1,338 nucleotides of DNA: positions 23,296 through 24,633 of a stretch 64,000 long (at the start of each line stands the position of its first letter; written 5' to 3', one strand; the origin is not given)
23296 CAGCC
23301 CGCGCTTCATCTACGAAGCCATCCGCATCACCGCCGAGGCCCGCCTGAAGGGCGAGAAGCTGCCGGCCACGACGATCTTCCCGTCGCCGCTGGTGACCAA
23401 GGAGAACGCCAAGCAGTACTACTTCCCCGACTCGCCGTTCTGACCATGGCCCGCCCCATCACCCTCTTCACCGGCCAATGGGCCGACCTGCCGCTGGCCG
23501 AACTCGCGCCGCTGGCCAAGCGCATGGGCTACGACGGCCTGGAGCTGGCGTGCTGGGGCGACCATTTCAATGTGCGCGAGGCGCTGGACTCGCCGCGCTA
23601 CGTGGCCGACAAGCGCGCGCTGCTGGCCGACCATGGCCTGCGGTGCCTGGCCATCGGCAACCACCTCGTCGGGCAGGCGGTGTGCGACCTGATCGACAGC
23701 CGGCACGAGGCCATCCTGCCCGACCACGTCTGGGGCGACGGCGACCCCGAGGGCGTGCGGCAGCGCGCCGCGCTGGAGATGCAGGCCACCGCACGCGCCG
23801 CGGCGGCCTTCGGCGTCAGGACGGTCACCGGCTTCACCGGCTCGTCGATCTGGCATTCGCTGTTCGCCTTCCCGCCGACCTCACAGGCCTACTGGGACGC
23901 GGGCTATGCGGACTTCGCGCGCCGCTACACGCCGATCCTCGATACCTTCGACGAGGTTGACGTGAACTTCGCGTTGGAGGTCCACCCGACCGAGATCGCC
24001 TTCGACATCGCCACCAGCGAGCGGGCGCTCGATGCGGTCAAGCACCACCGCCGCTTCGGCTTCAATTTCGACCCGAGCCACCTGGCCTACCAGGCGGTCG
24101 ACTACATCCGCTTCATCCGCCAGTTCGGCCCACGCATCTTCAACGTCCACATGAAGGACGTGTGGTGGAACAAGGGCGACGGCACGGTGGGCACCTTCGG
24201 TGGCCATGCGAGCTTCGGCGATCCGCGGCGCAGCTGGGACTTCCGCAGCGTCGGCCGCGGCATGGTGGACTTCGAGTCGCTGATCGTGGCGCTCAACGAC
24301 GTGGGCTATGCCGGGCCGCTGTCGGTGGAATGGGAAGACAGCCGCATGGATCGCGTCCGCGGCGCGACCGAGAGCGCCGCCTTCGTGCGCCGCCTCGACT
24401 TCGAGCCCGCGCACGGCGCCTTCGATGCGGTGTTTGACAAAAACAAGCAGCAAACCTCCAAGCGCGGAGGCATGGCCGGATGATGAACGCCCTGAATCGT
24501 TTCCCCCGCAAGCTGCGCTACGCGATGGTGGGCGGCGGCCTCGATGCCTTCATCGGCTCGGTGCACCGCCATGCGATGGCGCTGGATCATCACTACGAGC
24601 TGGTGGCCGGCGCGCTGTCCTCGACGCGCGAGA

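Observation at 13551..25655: Two Gfo/Idh/MocA dehydrogenase + xylose-isomerase-like TIM-barrel pairs, each tied to its own ABC sugar importer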

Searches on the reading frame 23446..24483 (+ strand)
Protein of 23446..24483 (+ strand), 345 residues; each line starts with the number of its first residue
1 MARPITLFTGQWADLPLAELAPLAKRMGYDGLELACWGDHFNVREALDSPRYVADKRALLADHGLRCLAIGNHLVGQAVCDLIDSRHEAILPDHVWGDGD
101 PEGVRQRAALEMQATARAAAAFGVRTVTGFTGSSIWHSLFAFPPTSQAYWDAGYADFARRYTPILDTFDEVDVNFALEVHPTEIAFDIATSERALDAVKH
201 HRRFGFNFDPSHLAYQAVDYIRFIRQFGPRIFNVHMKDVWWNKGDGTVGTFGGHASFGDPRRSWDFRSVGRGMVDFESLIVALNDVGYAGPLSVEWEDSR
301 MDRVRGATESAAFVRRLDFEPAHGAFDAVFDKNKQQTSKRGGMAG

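Call 4: search_protein_families(library=pfam, proteins=[window:23446-24483:+])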
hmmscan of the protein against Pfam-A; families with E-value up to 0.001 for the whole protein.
window:23446-24483:+ (345 aa): 1 family
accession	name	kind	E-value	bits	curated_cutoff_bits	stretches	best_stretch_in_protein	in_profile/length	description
PF01261.30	AP_endonuc_2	-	1e-37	130.7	31.1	1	23-316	3-248/249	Xylose isomerase-like TIM barrel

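Call 5: search_protein_families(library=ncbifam, proteins=[window:23446-24483:+], max_evalue=0.00001)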
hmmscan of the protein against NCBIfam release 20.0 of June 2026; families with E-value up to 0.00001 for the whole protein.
window:23446-24483:+ (345 aa): 1 family
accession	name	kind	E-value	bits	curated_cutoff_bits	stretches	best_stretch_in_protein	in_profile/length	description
TIGR04379.1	myo_inos_iolE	equivalog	3.7e-09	36.5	290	1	147-297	121-267/290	myo-inosose-2 dehydratase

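Call 9: search_solved_structures(query=window:23446-24483:+, max_evalue=0.001)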
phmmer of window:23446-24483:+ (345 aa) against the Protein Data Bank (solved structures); distinct sequences matched with E-value up to 0.001: 4.
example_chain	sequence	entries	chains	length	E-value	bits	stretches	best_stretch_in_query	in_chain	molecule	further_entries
2zds_A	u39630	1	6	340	2.2e-118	398.8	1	1-332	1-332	Putative DNA-binding protein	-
8ro4_A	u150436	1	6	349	1.9e-41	145.6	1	17-328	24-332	2-hydroxy-3-keto-glucal hydratase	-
3lmz_A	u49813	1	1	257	6.4e-07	32.1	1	168-315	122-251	Putative sugar isomerase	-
3tva_A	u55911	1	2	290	0.00086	21.8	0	201-298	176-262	Xylose isomerase domain protein TIM barrel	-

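Call 33: search_dna_similar(query=window:23446-24483:+, collection=plasmids, mode=protein, max_rows=25, max_evalue=1e-30, rows=spread)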
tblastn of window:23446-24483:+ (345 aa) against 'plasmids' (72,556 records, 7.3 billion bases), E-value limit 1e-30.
Records with a match: 207; places in all: 210; records where one place covers at least 80% of the query: 207.
Best place of each record, by identity: 60-80% 9; <60% 198.
By first word of the organism name: Phaeobacter 58; Pantoea 54; Deinococcus 8; Sphingobium 8; Paracoccus 7; Arthrobacter 5; Novosphingobium 5; Klebsiella 5; Pseudoalteromonas 5; Phyllobacterium 5; and 31 more.
By predicted mobility (MOB-suite, as given by PLSDB): non-mobilizable 185; conjugative 12; mobilizable 10.
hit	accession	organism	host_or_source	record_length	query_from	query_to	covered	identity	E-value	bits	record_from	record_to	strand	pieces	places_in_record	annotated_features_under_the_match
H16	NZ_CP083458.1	Deinococcus taeanensis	whole organism,coastal dune soil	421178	1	334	97%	74.6%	2e-147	466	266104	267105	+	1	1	sugar phosphate isomerase/epimerase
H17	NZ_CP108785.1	Embleya sp. NBC_00888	-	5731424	1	334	97%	57.7%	2e-103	340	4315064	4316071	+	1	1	none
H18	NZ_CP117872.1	Arthrobacter agilis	cell culture,Middle part of the water ...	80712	1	341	99%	52.3%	3e-92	308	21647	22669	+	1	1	sugar phosphate isomerase/epimerase family protein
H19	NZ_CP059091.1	Pantoea agglomerans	Allium cepa,diseased onion bulb,bulb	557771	27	327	87%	35.4%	1e-38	153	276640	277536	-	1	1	sugar phosphate isomerase/epimerase family protein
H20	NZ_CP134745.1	Pantoea agglomerans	Allium cepa,cell culture,leaf ...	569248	27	327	87%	35.2%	6e-39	154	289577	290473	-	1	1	sugar phosphate isomerase/epimerase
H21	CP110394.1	Burkholderia sp. JSH-S8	Tetrastigma hemsleyanum Diels et Gilg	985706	28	344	92%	33.2%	6e-35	142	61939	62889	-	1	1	sugar phosphate isomerase/epimerase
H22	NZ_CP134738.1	Pantoea agglomerans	cell culture,Water from creek adjacent ...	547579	27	327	87%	34.9%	4e-38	151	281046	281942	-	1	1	sugar phosphate isomerase/epimerase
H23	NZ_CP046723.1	Pantoea agglomerans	pure culture,cherry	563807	27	327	87%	34.9%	9e-38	150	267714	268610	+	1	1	sugar phosphate isomerase/epimerase family protein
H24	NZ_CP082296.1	Pantoea alfalfae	Medicago,single cell,alfalfa seeds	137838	27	327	87%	34.5%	7e-38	150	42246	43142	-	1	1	sugar phosphate isomerase/epimerase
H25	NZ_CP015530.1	Rhodococcus sp. WB1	soil,PCBs contaminated soil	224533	27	317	84%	35.4%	1e-40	159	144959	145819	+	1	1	sugar phosphate isomerase/epimerase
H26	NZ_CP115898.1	Pantoea piersonii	Homo sapiens,blood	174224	27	343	92%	31.6%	4e-32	134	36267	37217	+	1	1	sugar phosphate isomerase/epimerase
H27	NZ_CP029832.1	Azospirillum ramasamyi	single cell,Cow dung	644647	27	340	91%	31.5%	7e-35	142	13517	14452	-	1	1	sugar phosphate isomerase/epimerase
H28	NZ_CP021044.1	Phaeobacter gallaeciensis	cell culture,Pacific plankton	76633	27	327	87%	32.6%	7e-35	142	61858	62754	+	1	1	sugar phosphate isomerase/epimerase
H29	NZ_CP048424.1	Rhizobium daejeonense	Cell,soil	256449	28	343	92%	30.8%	2e-38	152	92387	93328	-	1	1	sugar phosphate isomerase/epimerase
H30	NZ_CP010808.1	Phaeobacter piscinae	cell culture,cleaning system aquaculture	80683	27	327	87%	32.2%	1e-34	141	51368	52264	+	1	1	sugar phosphate isomerase/epimerase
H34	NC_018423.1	Phaeobacter inhibens 2.10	-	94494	27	327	87%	31.3%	7e-33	136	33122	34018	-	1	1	sugar phosphate isomerase/epimerase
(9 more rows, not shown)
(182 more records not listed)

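Call 34: get_annotated_region(hit=H16, flank=9000)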
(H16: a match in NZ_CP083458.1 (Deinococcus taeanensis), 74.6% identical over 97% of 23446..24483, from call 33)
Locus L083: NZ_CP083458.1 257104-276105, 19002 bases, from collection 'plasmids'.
description: Deinococcus taeanensis strain TS293 plasmid p_TS293_4, complete sequence
organism: Deinococcus taeanensis (NCBI taxid 2737050)
taxonomy: Bacteria; Deinococcota; Deinococci; Deinococcales; Deinococcaceae; Deinococcus; Deinococcus taeanensis
host: -; source: whole organism,coastal dune soil; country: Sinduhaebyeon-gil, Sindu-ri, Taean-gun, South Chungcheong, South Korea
typing (MOB-suite, as given by PLSDB): non-mobilizable
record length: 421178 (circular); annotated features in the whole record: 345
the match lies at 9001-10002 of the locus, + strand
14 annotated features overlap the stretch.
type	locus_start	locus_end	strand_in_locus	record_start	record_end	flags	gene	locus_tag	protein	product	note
CDS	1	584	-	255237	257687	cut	-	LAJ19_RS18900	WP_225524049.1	EAL domain-containing protein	-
CDS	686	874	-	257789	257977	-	-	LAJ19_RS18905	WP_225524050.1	hypothetical protein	-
CDS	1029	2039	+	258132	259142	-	-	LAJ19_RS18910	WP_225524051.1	imelysin family protein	-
CDS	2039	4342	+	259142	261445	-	-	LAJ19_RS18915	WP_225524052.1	FTR1 family protein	GO:0034755 - iron ion transmembrane transport [Evidence IEA]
CDS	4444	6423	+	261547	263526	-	-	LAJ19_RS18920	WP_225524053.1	HD domain-containing phosphohydrolase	-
CDS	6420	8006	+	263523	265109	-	-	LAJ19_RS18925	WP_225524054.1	GGDEF domain-containing protein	-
CDS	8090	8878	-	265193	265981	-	-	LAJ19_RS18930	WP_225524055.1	cyclase family protein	-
CDS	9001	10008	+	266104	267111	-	-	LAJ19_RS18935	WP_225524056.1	sugar phosphate isomerase/epimerase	-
CDS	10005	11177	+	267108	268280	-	-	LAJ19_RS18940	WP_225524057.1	Gfo/Idh/MocA family oxidoreductase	-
CDS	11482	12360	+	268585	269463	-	-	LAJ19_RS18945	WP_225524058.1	ABC transporter substrate-binding protein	-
CDS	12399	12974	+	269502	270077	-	cobO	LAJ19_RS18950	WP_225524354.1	cob(I)yrinic acid a,c-diamide adenosyltransferase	GO:0009236 - cobalamin biosynthetic process [Evidence IEA]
CDS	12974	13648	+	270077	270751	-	-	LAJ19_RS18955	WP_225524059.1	nickel transporter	-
CDS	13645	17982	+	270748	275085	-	cobN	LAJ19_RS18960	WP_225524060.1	cobaltochelatase subunit CobN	GO:0009236 - cobalamin biosynthetic process [Evidence IEA]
CDS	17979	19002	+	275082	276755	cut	-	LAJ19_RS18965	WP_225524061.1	VWA domain-containing protein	-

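Call 35: get_annotated_region(hit=H18, flank=9000)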
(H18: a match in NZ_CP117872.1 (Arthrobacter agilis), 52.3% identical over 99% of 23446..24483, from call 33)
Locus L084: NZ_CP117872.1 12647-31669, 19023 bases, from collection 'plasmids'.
description: Arthrobacter agilis strain TMP24 plasmid pAAG24-80, complete sequence
organism: Arthrobacter agilis (NCBI taxid 37921)
taxonomy: Bacteria; Actinomycetota; Actinomycetes; Micrococcales; Micrococcaceae; Arthrobacter; Arthrobacter agilis
host: -; source: cell culture,Middle part of the water column of temporary meltwater pond; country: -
typing (MOB-suite, as given by PLSDB): non-mobilizable; replicon rep_cluster_1547
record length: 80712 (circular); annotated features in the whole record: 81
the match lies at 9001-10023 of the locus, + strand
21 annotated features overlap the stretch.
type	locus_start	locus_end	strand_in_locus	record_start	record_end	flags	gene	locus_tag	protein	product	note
CDS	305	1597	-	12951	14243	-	-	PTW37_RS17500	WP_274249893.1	ROK family protein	-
CDS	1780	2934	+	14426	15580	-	-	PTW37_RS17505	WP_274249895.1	substrate-binding domain-containing protein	-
CDS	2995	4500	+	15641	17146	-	-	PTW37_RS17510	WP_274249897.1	sugar ABC transporter ATP-binding protein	-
CDS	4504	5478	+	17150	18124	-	-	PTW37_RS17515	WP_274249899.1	ABC transporter permease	-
CDS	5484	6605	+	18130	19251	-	-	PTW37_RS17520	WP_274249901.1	Gfo/Idh/MocA family oxidoreductase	-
CDS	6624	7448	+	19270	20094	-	-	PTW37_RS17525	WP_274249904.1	sugar phosphate isomerase/epimerase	-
CDS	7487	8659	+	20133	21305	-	-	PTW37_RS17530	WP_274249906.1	Gfo/Idh/MocA family oxidoreductase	-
CDS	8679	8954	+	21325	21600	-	-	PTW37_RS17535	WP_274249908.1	putative quinol monooxygenase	-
CDS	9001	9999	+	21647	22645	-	-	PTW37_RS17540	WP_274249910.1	sugar phosphate isomerase/epimerase family protein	-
CDS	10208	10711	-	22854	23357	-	-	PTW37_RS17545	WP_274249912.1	DUF4913 domain-containing protein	-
CDS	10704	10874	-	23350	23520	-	-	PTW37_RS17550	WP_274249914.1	hypothetical protein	-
CDS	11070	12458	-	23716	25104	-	-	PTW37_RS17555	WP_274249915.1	ATP-binding protein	-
CDS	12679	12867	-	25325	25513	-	-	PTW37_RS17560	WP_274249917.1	hypothetical protein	-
CDS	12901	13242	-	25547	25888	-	-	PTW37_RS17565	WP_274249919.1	hypothetical protein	-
CDS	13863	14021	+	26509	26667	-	-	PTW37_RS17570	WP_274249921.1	hypothetical protein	-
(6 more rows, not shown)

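Call 45: search_protein_families(library=ncbifam, proteins=[L084:5484-6605:+, L084:6624-7448:+, L084:7487-8659:+, L084:9001-9999:+, L084:1780-2934:+], max_evalue=1e-10)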
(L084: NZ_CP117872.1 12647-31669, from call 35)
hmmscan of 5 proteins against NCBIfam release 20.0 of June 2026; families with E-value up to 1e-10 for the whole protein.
L084:5484-6605:+ (373 aa): 6 families
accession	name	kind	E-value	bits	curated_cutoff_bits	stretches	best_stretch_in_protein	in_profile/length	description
NF052479.1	LevoglcsnDh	equivalog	4.5e-47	160.6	650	1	5-363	4-386/386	levoglucosan dehydrogenase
TIGR04380.1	myo_inos_iolG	equivalog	4.4e-31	108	355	1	5-361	2-329/330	inositol 2-dehydrogenase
NF041392.1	XylDh_Gfo6_Halo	equivalog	7e-24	84.3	350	1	4-197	16-215/350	D-xylose 1-dehydrogenase Gfo6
NF040723.1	UDP-GlcNAcDh_Arch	equivalog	2.6e-21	76.5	450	1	5-250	1-222/302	UDP-N-acetylglucosamine 3-dehydrogenase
NF008607.0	PRK11579.1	subfamily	4.9e-16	58.6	330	1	1-188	1-183/346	oxidoreductase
NF052679.1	InsChiInosDhIolG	equivalog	9.4e-15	54.5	540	1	5-152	3-154/343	bifunctional inositol 2-dehydrogenase/D-chiro-inositol 1-dehydrogenase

L084:6624-7448:+ (274 aa): 1 family
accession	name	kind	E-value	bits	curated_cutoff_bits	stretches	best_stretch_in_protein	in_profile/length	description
TIGR04379.1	myo_inos_iolE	equivalog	1.7e-38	132.8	290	1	32-269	23-288/290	myo-inosose-2 dehydratase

L084:7487-8659:+ (390 aa): 9 families
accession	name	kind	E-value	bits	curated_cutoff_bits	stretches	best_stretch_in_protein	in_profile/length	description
NF052479.1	LevoglcsnDh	equivalog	3.7e-225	746.8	650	1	1-385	1-386/386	levoglucosan dehydrogenase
TIGR04380.1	myo_inos_iolG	equivalog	8.8e-42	143.1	355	1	4-302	2-266/330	inositol 2-dehydrogenase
NF041392.1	XylDh_Gfo6_Halo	equivalog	3.9e-28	98.3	350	1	73-213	82-224/350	D-xylose 1-dehydrogenase Gfo6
NF040723.1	UDP-GlcNAcDh_Arch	equivalog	5e-25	88.6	450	1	4-214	1-190/302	UDP-N-acetylglucosamine 3-dehydrogenase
NF008607.0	PRK11579.1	subfamily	1.2e-18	67.3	330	1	56-213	47-200/346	oxidoreductase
NF058561.1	BT_2158_fam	equivalog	9.8e-15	54.1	750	1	49-156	70-179/487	glycoside 3-dehydrogenase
NF052679.1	InsChiInosDhIolG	equivalog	6.7e-12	45.1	540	0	4-153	3-147/343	bifunctional inositol 2-dehydrogenase/D-chiro-inositol 1-dehydrogenase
NF058563.1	BT_2159_fam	equivalog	1.2e-11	44.3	650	1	40-202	29-183/350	disaccharide 3-dehydrogenase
NF007574.0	PRK10206.1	equivalog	4.8e-11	42.3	352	1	50-160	42-152/345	oxidoreductase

L084:9001-9999:+ (332 aa): 0 families

L084:1780-2934:+ (384 aa): 1 family
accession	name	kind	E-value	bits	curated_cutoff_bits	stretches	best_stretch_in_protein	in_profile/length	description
NF052284.1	rhzpin_SBP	equivalog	1e-11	44.5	420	1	84-324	4-239/289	rhizopine catabolism ABC transporter substrate-binding protein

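Call 46: search_solved_structures(query=window:23446-24483:+, max_evalue=1e-20, show_alignments=2)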
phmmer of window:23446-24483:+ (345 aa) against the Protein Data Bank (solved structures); distinct sequences matched with E-value up to 1e-20: 2.
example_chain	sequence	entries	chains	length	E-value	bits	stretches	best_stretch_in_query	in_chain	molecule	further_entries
2zds_A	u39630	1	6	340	2.2e-118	398.8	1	1-332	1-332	Putative DNA-binding protein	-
8ro4_A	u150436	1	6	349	1.9e-41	145.6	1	17-328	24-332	2-hydroxy-3-keto-glucal hydratase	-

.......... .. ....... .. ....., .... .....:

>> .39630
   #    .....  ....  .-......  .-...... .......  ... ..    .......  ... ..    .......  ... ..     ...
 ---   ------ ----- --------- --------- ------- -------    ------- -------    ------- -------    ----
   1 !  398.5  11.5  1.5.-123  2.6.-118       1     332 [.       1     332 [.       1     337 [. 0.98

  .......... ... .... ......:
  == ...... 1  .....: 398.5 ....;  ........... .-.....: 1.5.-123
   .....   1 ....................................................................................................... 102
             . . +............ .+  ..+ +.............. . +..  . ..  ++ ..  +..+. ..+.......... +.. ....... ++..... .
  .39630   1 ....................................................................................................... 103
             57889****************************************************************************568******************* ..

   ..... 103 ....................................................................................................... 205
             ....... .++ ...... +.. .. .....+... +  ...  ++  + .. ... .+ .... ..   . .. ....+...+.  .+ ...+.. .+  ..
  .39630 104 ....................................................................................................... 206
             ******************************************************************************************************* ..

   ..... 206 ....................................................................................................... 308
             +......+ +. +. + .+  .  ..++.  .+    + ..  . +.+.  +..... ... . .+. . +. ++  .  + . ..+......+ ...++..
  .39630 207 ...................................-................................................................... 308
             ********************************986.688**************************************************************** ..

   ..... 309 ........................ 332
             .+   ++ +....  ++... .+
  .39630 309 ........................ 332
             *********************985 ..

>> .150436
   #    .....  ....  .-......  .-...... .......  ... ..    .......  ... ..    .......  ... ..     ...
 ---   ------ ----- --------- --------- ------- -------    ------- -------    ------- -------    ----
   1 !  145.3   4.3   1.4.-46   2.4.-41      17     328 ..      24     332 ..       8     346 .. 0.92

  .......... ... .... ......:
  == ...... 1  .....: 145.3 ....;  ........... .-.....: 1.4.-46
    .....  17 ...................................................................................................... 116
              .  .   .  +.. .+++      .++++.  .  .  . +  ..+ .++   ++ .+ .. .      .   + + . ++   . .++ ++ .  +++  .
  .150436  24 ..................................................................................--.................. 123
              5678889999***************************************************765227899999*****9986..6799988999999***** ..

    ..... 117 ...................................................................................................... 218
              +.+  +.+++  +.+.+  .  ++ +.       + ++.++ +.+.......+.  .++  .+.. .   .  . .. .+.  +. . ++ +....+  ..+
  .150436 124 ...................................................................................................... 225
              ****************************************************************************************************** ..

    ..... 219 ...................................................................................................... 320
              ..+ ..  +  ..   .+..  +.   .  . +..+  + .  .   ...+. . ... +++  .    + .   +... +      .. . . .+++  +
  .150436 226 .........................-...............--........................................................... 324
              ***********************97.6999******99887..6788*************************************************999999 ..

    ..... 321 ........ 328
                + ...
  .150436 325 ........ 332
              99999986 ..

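Call 82: get_annotated_region(hit=H34, flank=8000)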
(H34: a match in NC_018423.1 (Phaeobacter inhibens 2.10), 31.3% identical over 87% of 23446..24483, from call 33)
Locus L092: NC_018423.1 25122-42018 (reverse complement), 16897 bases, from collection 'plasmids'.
description: Phaeobacter inhibens 2.10 plasmid pPGA2_95, complete sequence
organism: Phaeobacter inhibens 2.10 (NCBI taxid 383629)
taxonomy: Bacteria; Pseudomonadota; Alphaproteobacteria; Rhodobacterales; Roseobacteraceae; Phaeobacter; Phaeobacter inhibens; Phaeobacter inhibens 2.10
host: -; source: -; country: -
typing (MOB-suite, as given by PLSDB): non-mobilizable; replicon rep_cluster_288
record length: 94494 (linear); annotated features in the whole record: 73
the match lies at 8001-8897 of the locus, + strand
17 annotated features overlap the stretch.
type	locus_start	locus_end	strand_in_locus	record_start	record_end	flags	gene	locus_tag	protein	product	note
CDS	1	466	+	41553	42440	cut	-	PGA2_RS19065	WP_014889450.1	LysR family transcriptional regulator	GO:0006355 - regulation of DNA-templated transcription [Evidence IEA]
CDS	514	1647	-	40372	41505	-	-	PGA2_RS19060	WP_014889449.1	Gfo/Idh/MocA family oxidoreductase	-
CDS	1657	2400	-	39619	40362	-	-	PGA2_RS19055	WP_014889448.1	sugar phosphate isomerase/epimerase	-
CDS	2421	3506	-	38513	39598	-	-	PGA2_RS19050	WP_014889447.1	ABC transporter ATP-binding protein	-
CDS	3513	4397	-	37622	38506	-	-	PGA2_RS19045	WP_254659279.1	carbohydrate ABC transporter permease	GO:0008643 - carbohydrate transport [Evidence IEA]; GO:0055085 - transmembrane transport [Evidence IEA]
CDS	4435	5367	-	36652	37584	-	-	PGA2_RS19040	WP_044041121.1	sugar ABC transporter permease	-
CDS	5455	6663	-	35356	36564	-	-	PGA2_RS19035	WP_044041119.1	ABC transporter substrate-binding protein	-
CDS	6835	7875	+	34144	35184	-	-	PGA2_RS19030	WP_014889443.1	LacI family transcriptional regulator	-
CDS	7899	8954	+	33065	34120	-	-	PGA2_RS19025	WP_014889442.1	sugar phosphate isomerase/epimerase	-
CDS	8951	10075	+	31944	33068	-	-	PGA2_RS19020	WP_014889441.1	Gfo/Idh/MocA family oxidoreductase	-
CDS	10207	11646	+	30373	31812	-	-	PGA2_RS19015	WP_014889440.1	aldehyde dehydrogenase family protein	-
CDS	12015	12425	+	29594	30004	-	-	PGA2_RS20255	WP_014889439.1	hypothetical protein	-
CDS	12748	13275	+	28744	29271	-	-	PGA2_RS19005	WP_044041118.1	hypothetical protein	-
CDS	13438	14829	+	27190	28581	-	-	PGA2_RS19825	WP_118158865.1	hypothetical protein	-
CDS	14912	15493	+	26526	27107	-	-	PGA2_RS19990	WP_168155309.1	hypothetical protein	-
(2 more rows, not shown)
